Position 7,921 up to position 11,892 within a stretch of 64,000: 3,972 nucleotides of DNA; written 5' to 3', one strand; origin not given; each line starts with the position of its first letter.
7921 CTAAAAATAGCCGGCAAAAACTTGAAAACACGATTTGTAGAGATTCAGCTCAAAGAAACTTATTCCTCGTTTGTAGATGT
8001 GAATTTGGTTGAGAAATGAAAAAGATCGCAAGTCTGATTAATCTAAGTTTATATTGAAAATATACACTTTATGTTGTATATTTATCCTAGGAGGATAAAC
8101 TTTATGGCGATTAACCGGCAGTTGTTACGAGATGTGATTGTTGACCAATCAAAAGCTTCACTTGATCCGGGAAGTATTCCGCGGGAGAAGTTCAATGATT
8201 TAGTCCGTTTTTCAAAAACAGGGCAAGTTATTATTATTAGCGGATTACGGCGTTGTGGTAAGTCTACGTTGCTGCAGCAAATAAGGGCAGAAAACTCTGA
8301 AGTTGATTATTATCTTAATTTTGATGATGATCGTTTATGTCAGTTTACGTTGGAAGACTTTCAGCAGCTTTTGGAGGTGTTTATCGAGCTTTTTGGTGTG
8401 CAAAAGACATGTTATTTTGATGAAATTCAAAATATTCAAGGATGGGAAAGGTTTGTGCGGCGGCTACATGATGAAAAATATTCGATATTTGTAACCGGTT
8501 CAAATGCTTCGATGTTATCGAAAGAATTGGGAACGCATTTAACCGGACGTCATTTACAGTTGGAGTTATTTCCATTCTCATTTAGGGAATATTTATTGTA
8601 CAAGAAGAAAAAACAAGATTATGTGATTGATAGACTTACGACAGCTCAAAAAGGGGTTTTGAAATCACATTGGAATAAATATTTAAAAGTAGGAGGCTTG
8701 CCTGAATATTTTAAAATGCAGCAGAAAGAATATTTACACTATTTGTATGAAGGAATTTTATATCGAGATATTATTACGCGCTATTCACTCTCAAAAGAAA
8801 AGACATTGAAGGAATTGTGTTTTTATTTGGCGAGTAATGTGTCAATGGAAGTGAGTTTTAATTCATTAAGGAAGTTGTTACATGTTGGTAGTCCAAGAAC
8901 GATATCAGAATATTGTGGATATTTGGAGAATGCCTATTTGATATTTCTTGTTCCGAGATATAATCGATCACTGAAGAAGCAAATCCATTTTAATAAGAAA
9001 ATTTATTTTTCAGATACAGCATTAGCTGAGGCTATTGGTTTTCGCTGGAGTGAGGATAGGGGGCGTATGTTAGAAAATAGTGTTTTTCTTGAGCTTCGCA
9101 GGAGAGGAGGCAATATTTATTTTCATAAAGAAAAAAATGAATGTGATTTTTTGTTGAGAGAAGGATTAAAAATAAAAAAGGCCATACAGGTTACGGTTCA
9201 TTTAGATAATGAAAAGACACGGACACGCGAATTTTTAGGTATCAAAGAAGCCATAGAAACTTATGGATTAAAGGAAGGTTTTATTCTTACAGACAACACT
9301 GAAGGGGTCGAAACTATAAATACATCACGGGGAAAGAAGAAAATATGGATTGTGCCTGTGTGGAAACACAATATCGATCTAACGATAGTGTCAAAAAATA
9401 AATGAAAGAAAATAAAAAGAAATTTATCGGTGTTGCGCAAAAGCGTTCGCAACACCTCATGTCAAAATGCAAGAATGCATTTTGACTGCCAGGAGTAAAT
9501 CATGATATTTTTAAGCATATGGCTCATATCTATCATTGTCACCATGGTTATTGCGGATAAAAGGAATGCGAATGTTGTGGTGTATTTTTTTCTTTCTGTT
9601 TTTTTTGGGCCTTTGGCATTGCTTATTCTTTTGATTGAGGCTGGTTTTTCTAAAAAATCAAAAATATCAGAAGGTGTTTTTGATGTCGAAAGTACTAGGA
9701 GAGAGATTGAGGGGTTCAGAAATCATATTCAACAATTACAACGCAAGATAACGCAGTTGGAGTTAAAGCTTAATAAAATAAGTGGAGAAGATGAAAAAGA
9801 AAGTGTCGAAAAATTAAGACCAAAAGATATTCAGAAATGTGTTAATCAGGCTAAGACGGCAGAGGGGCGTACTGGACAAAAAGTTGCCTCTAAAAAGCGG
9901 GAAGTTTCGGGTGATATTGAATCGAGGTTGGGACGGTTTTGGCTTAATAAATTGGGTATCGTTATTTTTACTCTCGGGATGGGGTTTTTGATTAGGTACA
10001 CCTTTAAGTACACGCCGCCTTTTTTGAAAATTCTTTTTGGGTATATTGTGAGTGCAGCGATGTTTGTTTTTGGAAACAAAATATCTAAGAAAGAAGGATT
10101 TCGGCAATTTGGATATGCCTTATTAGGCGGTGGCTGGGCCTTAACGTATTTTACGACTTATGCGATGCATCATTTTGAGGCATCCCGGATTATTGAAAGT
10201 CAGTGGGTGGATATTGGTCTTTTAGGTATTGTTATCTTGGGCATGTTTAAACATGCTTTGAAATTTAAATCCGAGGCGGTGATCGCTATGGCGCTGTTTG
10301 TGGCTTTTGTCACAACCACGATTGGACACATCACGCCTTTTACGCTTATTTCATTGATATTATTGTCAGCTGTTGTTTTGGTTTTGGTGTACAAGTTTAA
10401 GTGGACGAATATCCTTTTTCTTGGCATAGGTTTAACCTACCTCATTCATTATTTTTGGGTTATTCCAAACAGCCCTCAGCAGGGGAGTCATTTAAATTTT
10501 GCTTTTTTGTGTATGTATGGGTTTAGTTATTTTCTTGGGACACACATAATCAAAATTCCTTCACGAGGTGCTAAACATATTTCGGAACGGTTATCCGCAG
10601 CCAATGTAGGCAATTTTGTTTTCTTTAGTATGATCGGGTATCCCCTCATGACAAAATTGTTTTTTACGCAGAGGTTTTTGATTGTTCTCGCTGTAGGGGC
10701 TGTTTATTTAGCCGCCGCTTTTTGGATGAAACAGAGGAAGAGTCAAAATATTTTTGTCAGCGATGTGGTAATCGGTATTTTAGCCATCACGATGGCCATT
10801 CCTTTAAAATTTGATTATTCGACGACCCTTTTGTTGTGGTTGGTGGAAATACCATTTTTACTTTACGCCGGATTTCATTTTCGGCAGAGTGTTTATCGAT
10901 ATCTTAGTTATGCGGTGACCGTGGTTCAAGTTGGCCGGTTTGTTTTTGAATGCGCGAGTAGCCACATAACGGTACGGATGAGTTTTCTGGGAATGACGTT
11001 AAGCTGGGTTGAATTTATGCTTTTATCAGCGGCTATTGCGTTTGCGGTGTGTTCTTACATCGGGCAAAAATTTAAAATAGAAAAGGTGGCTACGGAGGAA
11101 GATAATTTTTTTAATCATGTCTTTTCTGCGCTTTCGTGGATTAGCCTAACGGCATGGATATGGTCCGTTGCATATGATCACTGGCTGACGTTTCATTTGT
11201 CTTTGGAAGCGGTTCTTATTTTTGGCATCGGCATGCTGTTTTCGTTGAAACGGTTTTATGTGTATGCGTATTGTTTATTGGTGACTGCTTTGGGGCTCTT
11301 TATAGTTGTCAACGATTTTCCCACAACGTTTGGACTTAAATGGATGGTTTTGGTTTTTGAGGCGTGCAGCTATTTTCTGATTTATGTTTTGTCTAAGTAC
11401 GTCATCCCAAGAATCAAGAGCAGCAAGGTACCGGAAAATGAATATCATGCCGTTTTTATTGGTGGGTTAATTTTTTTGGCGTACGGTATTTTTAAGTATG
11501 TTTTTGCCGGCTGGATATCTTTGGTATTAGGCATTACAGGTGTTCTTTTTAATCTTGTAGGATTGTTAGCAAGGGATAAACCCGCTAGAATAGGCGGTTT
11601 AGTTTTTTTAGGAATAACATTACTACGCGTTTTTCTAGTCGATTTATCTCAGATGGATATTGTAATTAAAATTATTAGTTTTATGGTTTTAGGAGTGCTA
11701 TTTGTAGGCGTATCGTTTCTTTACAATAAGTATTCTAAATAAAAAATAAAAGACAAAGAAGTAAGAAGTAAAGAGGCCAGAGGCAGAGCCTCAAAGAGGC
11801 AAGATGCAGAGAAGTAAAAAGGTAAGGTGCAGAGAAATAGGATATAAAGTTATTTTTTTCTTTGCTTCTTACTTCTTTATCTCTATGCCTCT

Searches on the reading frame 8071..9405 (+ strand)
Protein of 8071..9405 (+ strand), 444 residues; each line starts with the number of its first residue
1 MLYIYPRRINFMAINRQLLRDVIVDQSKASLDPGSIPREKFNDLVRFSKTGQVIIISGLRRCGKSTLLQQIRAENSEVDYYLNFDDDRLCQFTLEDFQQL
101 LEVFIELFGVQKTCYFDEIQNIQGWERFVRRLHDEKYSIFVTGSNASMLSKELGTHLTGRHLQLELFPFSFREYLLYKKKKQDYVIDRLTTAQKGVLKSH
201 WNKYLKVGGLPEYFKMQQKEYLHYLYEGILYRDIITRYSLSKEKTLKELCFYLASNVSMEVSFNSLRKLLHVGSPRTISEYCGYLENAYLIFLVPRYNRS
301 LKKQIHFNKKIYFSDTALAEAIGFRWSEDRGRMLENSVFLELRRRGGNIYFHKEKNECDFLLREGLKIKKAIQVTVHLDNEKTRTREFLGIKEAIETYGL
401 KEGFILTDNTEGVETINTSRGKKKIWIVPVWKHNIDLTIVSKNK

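Call 57: search_protein_families(library=pfam, proteins=[window:8071-9405:+], max_evalue=0.000001)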
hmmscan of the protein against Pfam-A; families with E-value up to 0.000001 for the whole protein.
window:8071-9405:+ (444 aa): 2 families
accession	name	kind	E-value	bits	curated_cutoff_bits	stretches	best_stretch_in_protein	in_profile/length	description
PF13173.12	AAA_14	-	4.1e-36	124.3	27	1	52-175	3-129/129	AAA domain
PF13635.12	DUF4143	-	1.9e-19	70.4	28.1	1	232-365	2-148/160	Domain of unknown function (DUF4143)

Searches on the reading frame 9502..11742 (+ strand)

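Call 57: search_protein_families(library=pfam, proteins=[window:9502-11742:+], max_evalue=0.000001)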
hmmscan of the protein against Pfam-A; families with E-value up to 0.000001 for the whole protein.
window:9502-11742:+ (746 aa): 1 family
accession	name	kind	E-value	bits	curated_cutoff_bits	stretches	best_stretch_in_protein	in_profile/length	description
PF10101.14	DUF2339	-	7.5e-46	157.6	33.6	1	147-743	4-658/659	Predicted membrane protein (DUF2339)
